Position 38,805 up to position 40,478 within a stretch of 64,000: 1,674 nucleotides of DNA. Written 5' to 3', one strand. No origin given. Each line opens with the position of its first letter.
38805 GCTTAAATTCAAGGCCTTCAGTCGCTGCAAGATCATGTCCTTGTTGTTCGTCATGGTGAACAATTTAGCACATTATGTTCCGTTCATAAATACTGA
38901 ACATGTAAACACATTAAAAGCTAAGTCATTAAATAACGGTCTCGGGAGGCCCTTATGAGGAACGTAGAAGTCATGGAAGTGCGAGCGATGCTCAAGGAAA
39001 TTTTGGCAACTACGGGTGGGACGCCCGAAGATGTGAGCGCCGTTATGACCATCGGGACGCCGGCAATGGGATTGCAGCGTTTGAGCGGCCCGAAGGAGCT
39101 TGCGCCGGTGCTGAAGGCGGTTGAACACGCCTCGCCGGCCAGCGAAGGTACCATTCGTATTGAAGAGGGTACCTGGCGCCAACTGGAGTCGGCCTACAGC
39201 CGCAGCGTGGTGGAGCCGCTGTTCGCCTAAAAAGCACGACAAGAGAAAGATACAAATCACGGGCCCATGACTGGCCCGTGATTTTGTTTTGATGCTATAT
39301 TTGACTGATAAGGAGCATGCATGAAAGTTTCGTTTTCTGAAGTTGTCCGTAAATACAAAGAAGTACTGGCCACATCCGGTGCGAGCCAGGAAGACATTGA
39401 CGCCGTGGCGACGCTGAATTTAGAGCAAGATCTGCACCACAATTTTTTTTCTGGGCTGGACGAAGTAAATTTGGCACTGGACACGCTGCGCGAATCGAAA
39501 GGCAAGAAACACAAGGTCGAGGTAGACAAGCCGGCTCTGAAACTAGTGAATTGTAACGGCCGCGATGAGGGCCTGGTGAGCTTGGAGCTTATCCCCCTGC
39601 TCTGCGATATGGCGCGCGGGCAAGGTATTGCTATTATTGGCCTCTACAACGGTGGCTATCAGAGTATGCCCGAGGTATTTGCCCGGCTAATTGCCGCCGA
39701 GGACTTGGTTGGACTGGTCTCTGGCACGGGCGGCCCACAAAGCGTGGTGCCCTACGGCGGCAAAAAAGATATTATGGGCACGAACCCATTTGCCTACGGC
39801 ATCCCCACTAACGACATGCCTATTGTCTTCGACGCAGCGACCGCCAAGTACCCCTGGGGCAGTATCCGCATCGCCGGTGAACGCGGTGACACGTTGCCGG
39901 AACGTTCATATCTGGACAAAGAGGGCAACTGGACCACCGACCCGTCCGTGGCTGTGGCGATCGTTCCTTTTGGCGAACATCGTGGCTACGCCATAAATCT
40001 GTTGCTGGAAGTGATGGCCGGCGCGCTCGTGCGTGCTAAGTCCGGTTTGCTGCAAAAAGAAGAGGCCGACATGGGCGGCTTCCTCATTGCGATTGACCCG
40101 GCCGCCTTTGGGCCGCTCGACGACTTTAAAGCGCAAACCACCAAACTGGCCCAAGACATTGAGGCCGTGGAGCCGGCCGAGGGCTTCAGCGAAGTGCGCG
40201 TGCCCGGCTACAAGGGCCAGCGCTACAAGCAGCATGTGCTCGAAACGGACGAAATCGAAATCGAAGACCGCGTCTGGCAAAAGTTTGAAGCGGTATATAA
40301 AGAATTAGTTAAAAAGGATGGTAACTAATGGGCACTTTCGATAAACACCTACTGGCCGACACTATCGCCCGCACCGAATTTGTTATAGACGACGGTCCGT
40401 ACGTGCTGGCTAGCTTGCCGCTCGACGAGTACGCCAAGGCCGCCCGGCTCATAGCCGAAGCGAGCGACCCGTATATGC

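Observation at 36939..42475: Candidate new arginine-sensing and oxidation module: oxidase, TrmB, Ldh_2 reductase, CASTOR-like ACT and FAD oxidase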

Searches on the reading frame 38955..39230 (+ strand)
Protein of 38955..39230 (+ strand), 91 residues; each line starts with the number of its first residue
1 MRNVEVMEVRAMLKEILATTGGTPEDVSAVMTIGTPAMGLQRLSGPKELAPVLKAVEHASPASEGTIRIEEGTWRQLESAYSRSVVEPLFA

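Call 3: search_protein_families(library=pfam, proteins=[window:38955-39230:+], max_evalue=0.01)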
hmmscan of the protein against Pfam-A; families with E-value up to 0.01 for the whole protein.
window:38955-39230:+ (91 aa): 0 families

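Call 4: search_protein_families(library=ncbifam, proteins=[window:38955-39230:+], max_evalue=0.01)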
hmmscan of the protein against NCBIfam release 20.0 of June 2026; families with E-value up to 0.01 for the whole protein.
window:38955-39230:+ (91 aa): 0 families

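Call 79: search_protein_families(library=pfam, alignment_id=A4, max_evalue=1)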
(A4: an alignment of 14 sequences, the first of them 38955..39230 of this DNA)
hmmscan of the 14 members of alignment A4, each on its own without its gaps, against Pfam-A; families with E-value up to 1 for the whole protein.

A. member 1, window:38955-39230:+ (91 aa): 0 families

B. families by the number of members that match (of 14 scanned): 1 family
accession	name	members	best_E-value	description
PF13822.11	ACC_epsilon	1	0.14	Acyl-CoA carboxylase epsilon subunit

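Call 88: predict_structure(protein=window:38955-39230:+)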
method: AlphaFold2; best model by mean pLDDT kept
length: 91 residues; sequences in the alignment: 1
mean_pLDDT: 71.5   pTM: 0.58
mean pLDDT of the five models: 71.5, 66.2, 61.9, 58.3, 51.1
residues with pLDDT >= 90: 0; 70-90: 52; 50-70: 29; < 50: 10
segments of 3 or more residues with pLDDT < 50: 32-36, 40-42
pLDDT, mean of each block of 10 residues (from residue 1): 85 80 59 49 56 71 76 86 81 65
secondary structure, 60 per line:
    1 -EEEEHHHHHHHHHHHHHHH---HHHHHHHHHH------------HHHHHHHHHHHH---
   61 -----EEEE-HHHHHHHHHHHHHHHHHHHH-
elements in order: E2-5 H6-20 H24-33 H46-57 E66-69 H71-90

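Call 90: search_protein_representatives(protein=window:38955-39230:+)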
Query: 91 residues. Proteins with E-value up to 0.001 (for the whole library): 18; up to 1e-10: 2; up to 1e-30: 1. The best 18 are listed.
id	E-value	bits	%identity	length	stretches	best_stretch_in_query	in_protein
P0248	3.0e-35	135.8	76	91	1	1-91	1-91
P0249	5.8e-11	58.5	40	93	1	1-90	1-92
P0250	2.1e-10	56.7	36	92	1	1-91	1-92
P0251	2.5e-09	53.3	45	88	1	1-91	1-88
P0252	1.6e-07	47.6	40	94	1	1-91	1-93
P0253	4.9e-07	46.0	35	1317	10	54-75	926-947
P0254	6.9e-06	42.3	48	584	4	57-80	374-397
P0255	7.7e-06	42.2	28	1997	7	15-67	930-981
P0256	1.1e-05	41.7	37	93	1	1-87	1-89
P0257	2.1e-05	40.8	33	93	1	1-87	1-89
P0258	2.3e-05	40.7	37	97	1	2-91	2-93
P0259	2.5e-05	40.5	33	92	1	4-91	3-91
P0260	5.1e-05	39.6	38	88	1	1-90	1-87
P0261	7.1e-05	39.1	30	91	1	1-87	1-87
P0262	8.3e-05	38.9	32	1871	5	7-58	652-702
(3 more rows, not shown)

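Call 91: fold_search(model_id=the predicted structure, library=pdb)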
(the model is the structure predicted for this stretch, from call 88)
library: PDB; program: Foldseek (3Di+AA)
matches with E <= 10: 96; with E <= 0.001: 0
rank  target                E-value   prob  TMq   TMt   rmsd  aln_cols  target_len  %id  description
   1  1r5e_MODEL_1_A        1.0e+00  0.18  0.39  0.35   9.4        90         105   14  Solution structure of the folded core of Pseudomonas syringae effector protein, AvrPto (released 2004-10-19)
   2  8gi1_A                2.8e+00  0.06  0.27  0.19  10.4       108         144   12  Homo-octamer of PbuCsx28 protein (released 2023-04-26)
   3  5yny_B                2.8e+00  0.05  0.26  0.22  13.5        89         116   15  Structure of house dust mite allergen Der F 21 in PEG2KMME (released 2019-03-13)
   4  3u3b_A                2.9e+00  0.06  0.27  0.25  11.3       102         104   12  Crystal Structure of Computationally Redesigned Four-Helix Bundle (released 2012-06-13)
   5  4nr5                  3.1e+00  0.05  0.27  0.22  13.8       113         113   10  Crystal structure of the bromodomain of human CREBBP in complex with an isoxazolyl-benzimidazole ligand (released 2013-12-18)
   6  3u3b_B                3.1e+00  0.04  0.23  0.21  12.4        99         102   14  Crystal Structure of Computationally Redesigned Four-Helix Bundle (released 2012-06-13)
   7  4nyv_A                4.1e+00  0.03  0.26  0.22  14.0       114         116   11  Crystal Structure of the Bromodomain of human CREBBP in complex with a quinazolin-one ligand (released 2014-01-29)
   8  9hku_A                4.1e+00  0.03  0.26  0.06  13.9       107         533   10  Crystal structure of CREBBP histone acetyltransferase domain in complex with Acetyl-Coenzyme A (released 2025-12-17)
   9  1ez3_B                4.1e+00  0.03  0.21  0.17  15.2       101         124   12  CRYSTAL STRUCTURE OF THE NEURONAL T-SNARE SYNTAXIN-1A (released 2000-06-07)
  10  8r2i_2                4.4e+00  0.04  0.26  0.24  10.5        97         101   12  Cryo-EM Structure of native Photosystem II assembly intermediate from Chlamydomonas reinhardtii (released 2024-01-31)
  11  5btq_B                4.7e+00  0.04  0.27  0.14   9.9        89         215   16  Crystal structure of human heme oxygenase 1 H25R with biliverdin bound (released 2016-06-08)
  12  3svh_A                4.7e+00  0.03  0.26  0.21  13.7       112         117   11  Crystal Structure of the bromdomain of human CREBBP in complex with a 3,5-dimethylisoxazol ligand (released 2011-08-10)
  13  5eic_B                4.7e+00  0.03  0.26  0.22  13.9       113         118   11  Crystal structure of the bromodomain of human CREBBP in complex with AYC (released 2016-11-16)
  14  3kav_A                4.7e+00  0.02  0.20  0.18  12.8       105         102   15  Crystal Structure of THE MUTANT (L80M) PA2107 PROTEIN from Pseudomonas aeruginosa, Northeast Structural Genomics Conso (released 2009-10-27)
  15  5yny_A                4.9e+00  0.04  0.28  0.23  13.4        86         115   14  Structure of house dust mite allergen Der F 21 in PEG2KMME (released 2019-03-13)
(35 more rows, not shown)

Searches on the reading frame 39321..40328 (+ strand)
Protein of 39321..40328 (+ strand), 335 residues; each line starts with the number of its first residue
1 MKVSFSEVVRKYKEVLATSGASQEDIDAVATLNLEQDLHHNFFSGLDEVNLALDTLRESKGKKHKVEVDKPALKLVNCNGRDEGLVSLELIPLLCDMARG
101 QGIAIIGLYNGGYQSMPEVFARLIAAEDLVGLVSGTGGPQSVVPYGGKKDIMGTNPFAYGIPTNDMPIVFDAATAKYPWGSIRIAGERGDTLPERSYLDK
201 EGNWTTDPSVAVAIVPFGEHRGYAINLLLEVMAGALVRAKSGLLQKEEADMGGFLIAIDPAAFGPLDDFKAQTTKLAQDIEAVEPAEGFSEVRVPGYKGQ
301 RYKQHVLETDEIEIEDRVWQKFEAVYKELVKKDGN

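Call 3: search_protein_families(library=pfam, proteins=[window:39321-40328:+], max_evalue=0.01)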
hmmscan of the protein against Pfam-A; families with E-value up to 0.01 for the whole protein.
window:39321-40328:+ (335 aa): 1 family
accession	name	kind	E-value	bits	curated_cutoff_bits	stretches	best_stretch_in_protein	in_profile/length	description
PF02615.19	Ldh_2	-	1.3e-62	212.3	38.8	1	3-321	1-331/333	Malate/L-lactate dehydrogenase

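Call 4: search_protein_families(library=ncbifam, proteins=[window:39321-40328:+], max_evalue=0.01)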
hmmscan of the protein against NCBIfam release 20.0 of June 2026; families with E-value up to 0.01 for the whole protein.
window:39321-40328:+ (335 aa): 5 families
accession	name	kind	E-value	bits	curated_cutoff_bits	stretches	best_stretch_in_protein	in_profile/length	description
NF040650.1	sulfolac_dhydr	equivalog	7.6e-46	156.9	500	1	2-328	2-332/339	L-sulfolactate dehydrogenase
NF011599.0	PRK15025.1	equivalog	6.2e-37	127.5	356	1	93-322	96-331/349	ureidoglycolate dehydrogenase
TIGR03175.1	AllD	equivalog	1.1e-35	123.4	496.2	1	86-321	89-330/349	ureidoglycolate dehydrogenase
NF007504.0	PRK10098.1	equivalog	5.3e-29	101.1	336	1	64-325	69-340/360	malate/lactate/ureidoglycolate dehydrogenase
NF009750.0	PRK13260.1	equivalog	7.5e-24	84.4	316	1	1-324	1-331/332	3-dehydro-L-gulonate 2-dehydrogenase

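Call 6: search_solved_structures(query=window:39321-40328:+, show_alignments=1)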
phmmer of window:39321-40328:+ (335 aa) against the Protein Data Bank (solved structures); distinct sequences matched with E-value up to 0.001: 13.
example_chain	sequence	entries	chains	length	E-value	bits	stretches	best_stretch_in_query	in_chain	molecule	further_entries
1vbi_A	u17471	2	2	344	5.4e-31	111.3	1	85-322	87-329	Type 2 malate/lactate dehydrogenase | malate/L-lactate dehydrogenase family protein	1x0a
2x06_A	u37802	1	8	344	1.2e-29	106.8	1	14-329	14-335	L-SULFOLACTATE DEHYDROGENASE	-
4fjs_A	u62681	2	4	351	1e-26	97.3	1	96-322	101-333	Ureidoglycolate dehydrogenase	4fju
1xrh_A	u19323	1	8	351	1.1e-26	97.2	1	96-322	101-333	Ureidoglycolate Dehydrogenase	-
4h8a_A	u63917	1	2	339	1.3e-26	96.9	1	96-321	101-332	Ureidoglycolate dehydrogenase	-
1v9n_A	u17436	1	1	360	2.4e-24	89.4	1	15-301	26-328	Malate dehydrogenase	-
3uoe_A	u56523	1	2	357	9.7e-24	87.4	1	93-296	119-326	Dehydrogenase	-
1wtj_A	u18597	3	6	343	7.4e-21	78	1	3-239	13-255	ureidoglycolate dehydrogenase | delta1-piperideine-2-carboxylate reductase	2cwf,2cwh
2g8y_A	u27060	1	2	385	3.6e-18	69.1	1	87-297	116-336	Malate/L-lactate dehydrogenases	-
1s20_A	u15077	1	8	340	7.1e-15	58.3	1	1-326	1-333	Hypothetical oxidoreductase yiaK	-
1nxu_A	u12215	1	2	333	1.3e-14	57.4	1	1-325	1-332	Hypothetical oxidoreductase yiaK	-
3i0p_A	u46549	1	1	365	2.3e-12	50.1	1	93-300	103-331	Malate dehydrogenase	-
1z2i_A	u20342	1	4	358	3.6e-10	42.9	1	97-296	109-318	malate dehydrogenase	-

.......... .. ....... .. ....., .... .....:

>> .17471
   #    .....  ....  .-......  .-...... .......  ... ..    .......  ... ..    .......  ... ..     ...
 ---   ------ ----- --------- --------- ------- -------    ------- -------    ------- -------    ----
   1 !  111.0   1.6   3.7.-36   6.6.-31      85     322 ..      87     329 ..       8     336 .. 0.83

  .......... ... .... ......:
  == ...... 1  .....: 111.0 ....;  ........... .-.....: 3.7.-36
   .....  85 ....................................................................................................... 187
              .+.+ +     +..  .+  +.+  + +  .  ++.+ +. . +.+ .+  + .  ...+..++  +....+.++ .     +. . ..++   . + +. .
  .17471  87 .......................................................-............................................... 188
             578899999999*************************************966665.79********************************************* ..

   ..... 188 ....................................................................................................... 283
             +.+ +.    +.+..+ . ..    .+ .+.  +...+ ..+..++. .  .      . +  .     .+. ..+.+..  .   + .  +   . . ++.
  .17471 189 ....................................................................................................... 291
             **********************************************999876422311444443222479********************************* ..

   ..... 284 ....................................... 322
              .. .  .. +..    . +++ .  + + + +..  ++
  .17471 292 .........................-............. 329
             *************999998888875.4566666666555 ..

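Call 99: search_solved_structures(query=A5, show_alignments=3, max_evalue=1e-20)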
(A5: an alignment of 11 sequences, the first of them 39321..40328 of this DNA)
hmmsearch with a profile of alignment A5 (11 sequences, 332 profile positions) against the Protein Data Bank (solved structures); distinct sequences matched with E-value up to 1e-20: 13.
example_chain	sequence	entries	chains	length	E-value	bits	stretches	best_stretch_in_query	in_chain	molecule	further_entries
2x06_A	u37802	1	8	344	8.1e-64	218.8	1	9-328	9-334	L-SULFOLACTATE DEHYDROGENASE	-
4fjs_A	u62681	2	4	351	4.1e-63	216.5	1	1-322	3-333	Ureidoglycolate dehydrogenase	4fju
4h8a_A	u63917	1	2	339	4.1e-63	216.5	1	1-322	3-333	Ureidoglycolate dehydrogenase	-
1xrh_A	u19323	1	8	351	4.1e-62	213.2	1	2-322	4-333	Ureidoglycolate Dehydrogenase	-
1v9n_A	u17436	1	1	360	1.3e-60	208.3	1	10-328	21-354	Malate dehydrogenase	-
1vbi_A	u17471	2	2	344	2.3e-60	207.4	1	12-325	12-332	Type 2 malate/lactate dehydrogenase | malate/L-lactate dehydrogenase family protein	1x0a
3uoe_A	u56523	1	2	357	3e-48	167.6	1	6-325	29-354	Dehydrogenase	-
1wtj_A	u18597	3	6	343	3.2e-44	154.4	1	7-316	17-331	ureidoglycolate dehydrogenase | delta1-piperideine-2-carboxylate reductase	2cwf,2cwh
2g8y_A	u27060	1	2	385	1.2e-43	152.5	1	7-310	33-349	Malate/L-lactate dehydrogenases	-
1s20_A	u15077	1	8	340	2.6e-41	144.8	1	1-329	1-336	Hypothetical oxidoreductase yiaK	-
1nxu_A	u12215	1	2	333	1.3e-40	142.6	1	1-325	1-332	Hypothetical oxidoreductase yiaK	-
1z2i_A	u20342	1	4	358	1.5e-34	122.5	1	4-310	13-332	malate dehydrogenase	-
3i0p_A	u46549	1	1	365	2.3e-34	122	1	2-308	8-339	Malate dehydrogenase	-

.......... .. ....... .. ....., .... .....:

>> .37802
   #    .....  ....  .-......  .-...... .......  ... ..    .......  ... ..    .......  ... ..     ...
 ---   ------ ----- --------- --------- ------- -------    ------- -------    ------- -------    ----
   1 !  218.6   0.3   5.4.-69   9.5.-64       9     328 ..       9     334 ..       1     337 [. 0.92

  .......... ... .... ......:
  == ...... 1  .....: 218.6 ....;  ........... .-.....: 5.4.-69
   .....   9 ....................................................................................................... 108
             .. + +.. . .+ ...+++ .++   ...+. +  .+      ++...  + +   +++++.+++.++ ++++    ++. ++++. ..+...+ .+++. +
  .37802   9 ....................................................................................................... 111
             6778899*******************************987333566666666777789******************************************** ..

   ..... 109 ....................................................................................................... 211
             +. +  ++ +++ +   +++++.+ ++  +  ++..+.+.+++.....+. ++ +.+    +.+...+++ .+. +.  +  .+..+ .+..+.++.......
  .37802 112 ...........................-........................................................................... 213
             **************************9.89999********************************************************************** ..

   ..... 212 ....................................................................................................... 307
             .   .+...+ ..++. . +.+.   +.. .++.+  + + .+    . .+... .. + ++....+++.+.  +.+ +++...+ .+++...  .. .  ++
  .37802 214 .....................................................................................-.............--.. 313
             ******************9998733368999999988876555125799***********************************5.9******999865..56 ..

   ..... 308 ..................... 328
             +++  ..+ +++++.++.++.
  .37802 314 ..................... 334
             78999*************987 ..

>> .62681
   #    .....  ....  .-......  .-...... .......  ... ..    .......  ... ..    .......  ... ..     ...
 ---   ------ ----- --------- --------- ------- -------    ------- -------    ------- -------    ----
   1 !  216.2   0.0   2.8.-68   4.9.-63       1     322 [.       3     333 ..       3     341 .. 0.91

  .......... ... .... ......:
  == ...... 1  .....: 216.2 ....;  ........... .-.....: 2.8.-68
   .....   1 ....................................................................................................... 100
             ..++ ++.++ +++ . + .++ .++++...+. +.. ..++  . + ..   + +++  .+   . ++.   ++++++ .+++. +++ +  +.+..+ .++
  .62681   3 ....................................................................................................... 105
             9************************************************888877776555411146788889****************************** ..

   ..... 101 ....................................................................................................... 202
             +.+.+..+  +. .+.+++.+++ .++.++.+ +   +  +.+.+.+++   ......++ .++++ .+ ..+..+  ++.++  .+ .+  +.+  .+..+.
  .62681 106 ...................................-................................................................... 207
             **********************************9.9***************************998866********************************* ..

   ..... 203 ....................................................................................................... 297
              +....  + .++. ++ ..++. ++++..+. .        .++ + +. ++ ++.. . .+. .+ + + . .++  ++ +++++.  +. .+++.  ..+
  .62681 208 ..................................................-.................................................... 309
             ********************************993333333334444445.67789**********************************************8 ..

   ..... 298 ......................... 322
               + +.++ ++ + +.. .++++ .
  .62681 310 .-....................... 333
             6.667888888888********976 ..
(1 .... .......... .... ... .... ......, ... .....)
